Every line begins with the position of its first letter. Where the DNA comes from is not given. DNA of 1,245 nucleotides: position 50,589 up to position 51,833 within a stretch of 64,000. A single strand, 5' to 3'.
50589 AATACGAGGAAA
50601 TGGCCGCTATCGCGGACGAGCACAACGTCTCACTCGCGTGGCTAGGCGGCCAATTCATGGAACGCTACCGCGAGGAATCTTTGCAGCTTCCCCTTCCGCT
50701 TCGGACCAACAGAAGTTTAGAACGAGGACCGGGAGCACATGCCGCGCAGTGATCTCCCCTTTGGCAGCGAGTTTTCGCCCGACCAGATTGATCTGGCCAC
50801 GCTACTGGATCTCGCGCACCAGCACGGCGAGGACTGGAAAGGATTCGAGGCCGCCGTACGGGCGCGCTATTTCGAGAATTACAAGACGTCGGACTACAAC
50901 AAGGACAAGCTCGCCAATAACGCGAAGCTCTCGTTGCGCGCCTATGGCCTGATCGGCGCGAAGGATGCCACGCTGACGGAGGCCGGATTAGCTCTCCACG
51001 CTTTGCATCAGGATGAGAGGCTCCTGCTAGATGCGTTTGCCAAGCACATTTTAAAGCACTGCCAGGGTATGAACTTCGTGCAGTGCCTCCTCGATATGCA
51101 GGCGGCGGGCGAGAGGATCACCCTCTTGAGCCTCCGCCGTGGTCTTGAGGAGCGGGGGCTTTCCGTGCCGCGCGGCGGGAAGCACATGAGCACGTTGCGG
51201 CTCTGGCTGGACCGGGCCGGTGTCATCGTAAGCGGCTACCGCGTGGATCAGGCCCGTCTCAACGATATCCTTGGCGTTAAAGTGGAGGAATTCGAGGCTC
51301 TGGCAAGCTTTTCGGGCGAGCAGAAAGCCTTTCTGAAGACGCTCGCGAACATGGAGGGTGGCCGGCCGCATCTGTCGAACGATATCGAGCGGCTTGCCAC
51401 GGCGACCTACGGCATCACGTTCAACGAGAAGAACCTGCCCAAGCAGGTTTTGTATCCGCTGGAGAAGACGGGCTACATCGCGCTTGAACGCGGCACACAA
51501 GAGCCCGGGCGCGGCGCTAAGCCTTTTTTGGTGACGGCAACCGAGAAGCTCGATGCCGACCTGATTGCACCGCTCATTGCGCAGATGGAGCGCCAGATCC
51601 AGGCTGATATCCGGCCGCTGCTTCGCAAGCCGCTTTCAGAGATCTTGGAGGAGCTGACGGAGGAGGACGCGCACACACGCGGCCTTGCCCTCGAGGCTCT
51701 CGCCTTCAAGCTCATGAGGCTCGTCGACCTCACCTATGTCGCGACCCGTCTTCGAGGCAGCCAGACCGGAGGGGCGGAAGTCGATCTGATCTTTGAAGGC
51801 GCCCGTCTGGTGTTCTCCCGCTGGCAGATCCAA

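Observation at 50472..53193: RHH regulator / Mrr-fold nuclease with large unassigned N-terminus / SPPF beta-class methyltransferase: atypical R-M-like operon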

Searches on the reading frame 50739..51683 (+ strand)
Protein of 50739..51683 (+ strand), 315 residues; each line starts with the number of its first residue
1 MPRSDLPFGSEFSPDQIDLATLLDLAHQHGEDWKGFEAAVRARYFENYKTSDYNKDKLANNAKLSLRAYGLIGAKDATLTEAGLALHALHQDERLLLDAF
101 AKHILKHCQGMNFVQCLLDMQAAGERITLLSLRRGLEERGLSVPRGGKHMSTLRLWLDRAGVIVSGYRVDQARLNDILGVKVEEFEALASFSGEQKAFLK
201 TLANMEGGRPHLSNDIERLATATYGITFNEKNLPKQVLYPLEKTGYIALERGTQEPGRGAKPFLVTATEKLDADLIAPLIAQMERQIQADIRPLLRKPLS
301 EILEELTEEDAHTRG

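Call 24: search_protein_representatives(protein=window:50739-51683:+)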
Query: 315 residues. Proteins with E-value up to 0.001 (for the whole library): 457; up to 1e-10: 306; up to 1e-30: 97. The best 150 are listed.
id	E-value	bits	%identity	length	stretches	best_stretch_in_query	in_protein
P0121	7.1e-118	409.8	72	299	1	1-259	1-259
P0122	7.3e-106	370.3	55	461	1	1-315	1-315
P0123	2.0e-103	362.3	56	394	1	3-315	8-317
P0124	2.1e-102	358.9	70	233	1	66-297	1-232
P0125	3.2e-82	292.7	72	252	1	1-189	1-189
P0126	1.0e-77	277.9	72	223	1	128-301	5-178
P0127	8.2e-75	268.4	49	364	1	3-285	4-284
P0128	1.1e-70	254.8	65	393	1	3-187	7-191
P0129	7.5e-66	239.0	44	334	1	6-307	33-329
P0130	3.9e-62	226.7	55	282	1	3-205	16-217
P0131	2.3e-60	220.9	42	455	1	3-315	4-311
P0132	3.4e-60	220.4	39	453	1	2-315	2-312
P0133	7.8e-60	219.2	43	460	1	3-315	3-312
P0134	9.9e-60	218.9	40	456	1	3-315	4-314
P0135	2.6e-58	214.2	60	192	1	136-307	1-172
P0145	4.0e-55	203.7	38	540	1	6-315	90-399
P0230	1.5e-28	116.5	30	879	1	7-315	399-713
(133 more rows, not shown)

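Call 48: predict_structure(alignment_id=A4)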
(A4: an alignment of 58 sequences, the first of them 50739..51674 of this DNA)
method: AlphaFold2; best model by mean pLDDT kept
length: 312 residues; sequences in the alignment: 58
mean_pLDDT: 89.6   pTM: 0.82
mean pLDDT of the five models: 89.6, 87.9, 87.5, 85.9, 85.1
residues with pLDDT >= 90: 206; 70-90: 82; 50-70: 21; < 50: 3
segments of 3 or more residues with pLDDT < 50: none
pLDDT, mean of each block of 10 residues (from residue 1): 86 98 98 98 98 98 98 97 98 98 96 93 91 92 91 98 95 90 78 91 84 93 88 94 93 63 90 79 72 68 79 53
secondary structure, 60 per line:
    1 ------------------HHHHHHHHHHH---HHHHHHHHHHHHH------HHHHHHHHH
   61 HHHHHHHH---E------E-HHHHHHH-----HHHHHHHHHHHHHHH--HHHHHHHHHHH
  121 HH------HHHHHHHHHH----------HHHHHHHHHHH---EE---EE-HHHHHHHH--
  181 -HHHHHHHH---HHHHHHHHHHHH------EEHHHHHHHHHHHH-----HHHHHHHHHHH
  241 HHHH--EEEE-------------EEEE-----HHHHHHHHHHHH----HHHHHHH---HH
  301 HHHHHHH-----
elements in order: H19-29 H33-45 H52-68 H81-87 H93-107 H110-122 H129-138 H149-159 H171-178 H182-189 H193-204 H213-224 H230-244 E247-250 E264-267 H273-284 H289-295 H299-307

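Call 50: fold_search(model_id=the predicted structure, library=pdb)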
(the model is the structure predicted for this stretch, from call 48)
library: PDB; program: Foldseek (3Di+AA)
matches with E <= 10: 433; with E <= 0.001: 0
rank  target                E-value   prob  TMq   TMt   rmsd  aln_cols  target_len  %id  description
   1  5hli_A                2.5e-02  1.00  0.24  0.47  11.6       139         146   16  Structure of Disulfide formed AbfR (released 2017-01-25)
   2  7z1l_O                4.3e-02  0.47  0.21  0.14  22.4       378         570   13  Structure of yeast RNA Polymerase III Pre-Termination Complex (PTC) (released 2022-08-31)
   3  8rfh_A                6.7e-02  0.63  0.24  0.11  18.9       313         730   11  CryoEM structure of the plant helper NLR NRC2 in its resting state (released 2024-01-10)
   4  7z1o_O                7.0e-02  0.38  0.21  0.14  22.7       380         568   13  Structure of yeast RNA Polymerase III PTC + NTPs (released 2022-08-31)
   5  6tut_O                7.4e-02  0.38  0.20  0.13  22.6       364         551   11  Cryo-EM structure of the RNA Polymerase III-Maf1 complex (released 2020-02-19)
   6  7tji_I                8.9e-02  0.47  0.23  0.19  19.0       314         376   10  S. cerevisiae ORC bound to 84 bp ARS1 DNA and Cdc6 (state 2) with flexible Orc6 N-terminal domain (released 2022-10-05)
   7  7jk5_A                9.8e-02  0.97  0.26  0.21  11.4       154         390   14  Structure of Drosophila ORC bound to DNA (released 2020-09-09)
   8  5ltj                  1.1e-01  0.25  0.20  0.10  22.4       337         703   12  Crystal structure of the Prp43-ADP-BeF3 complex (in orthorhombic space group) (released 2017-01-25)
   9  2v1u_A                1.4e-01  0.96  0.27  0.23  12.1       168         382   18  STRUCTURE OF THE AEROPYRUM PERNIX ORC1 PROTEIN IN COMPLEX WITH DNA (released 2007-09-18)
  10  5d0u                  1.4e-01  0.20  0.19  0.10  24.0       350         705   11  Crystal structure of the RNA-helicase Prp43 from Chaetomium thermophilum bound to ADP (released 2016-02-10)
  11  3eco_A                1.5e-01  0.97  0.22  0.47  13.9       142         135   13  Crystal structure of MepR, a transcription regulator of the Staphylococcus aureus multidrug efflux pump MepA (released 2009-02-10)
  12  6f40_O                1.5e-01  0.25  0.21  0.14  21.5       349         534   14  RNA Polymerase III open complex (released 2018-01-17)
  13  6qid                  1.7e-01  0.20  0.19  0.10  22.4       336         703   12  Crystal structure of DEAH-box ATPase Prp43-S387A (released 2019-03-06)
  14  6cmv_C                1.8e-01  0.97  0.22  0.51   7.7       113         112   17  Crystal structure of Archaeal Biofilm Regulator (AbfR2) from Sulfolobus acidocaldarius (released 2018-11-14)
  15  1j0r_B                1.8e-01  0.90  0.21  0.44   9.8       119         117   18  Crystal structure of the replication termination protein mutant C110S (released 2003-11-20)
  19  2fok_A                2.0e-01  0.72  0.33  0.21  11.2       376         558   11  STRUCTURE OF RESTRICTION ENDONUCLEASE FOKI (released 1998-06-17)
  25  2fok_B                3.0e-01  0.44  0.27  0.20  11.3       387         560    8  STRUCTURE OF RESTRICTION ENDONUCLEASE FOKI (released 1998-06-17)
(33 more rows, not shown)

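Call 71: search_protein_families(library=pfam, proteins=[P0145, P0230], max_evalue=0.05)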
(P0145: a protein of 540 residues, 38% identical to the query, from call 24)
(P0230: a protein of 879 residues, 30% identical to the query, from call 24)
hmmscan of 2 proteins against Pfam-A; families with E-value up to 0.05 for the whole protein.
P0145 (540 aa): 5 families
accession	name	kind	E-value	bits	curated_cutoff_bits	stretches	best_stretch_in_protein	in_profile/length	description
PF04471.18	Mrr_cat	-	9e-09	35.9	21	1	401-511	8-111/115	Restriction endonuclease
PF01402.27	RHH_1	-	1.3e-05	25.4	20.5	1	11-47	1-37/39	Ribbon-helix-helix protein, copG family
PF07878.17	RHH_5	-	3.5e-05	23.9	26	1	10-37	2-29/43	CopG-like RHH_1 or ribbon-helix-helix domain, RHH_5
PF19891.5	DUF6364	-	0.00016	22.5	27.3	1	10-56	3-39/70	Family of unknown function (DUF6364)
PF12441.14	CopG_antitoxin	-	0.0041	18.3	28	1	8-45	41-78/79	CopG antitoxin of type II toxin-antitoxin system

P0230 (879 aa): 3 families
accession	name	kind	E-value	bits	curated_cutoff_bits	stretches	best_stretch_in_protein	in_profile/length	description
PF01555.25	N6_N4_Mtase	-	9.7e-41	140.6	26.7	1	43-334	1-220/221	DNA methylase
PF04471.18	Mrr_cat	-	2.1e-08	34.7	21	1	739-811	29-102/115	Restriction endonuclease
PF18863.6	AbiJ_NTD4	-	0.018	15.9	34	0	469-590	17-105/152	AbiJ N-terminal domain 4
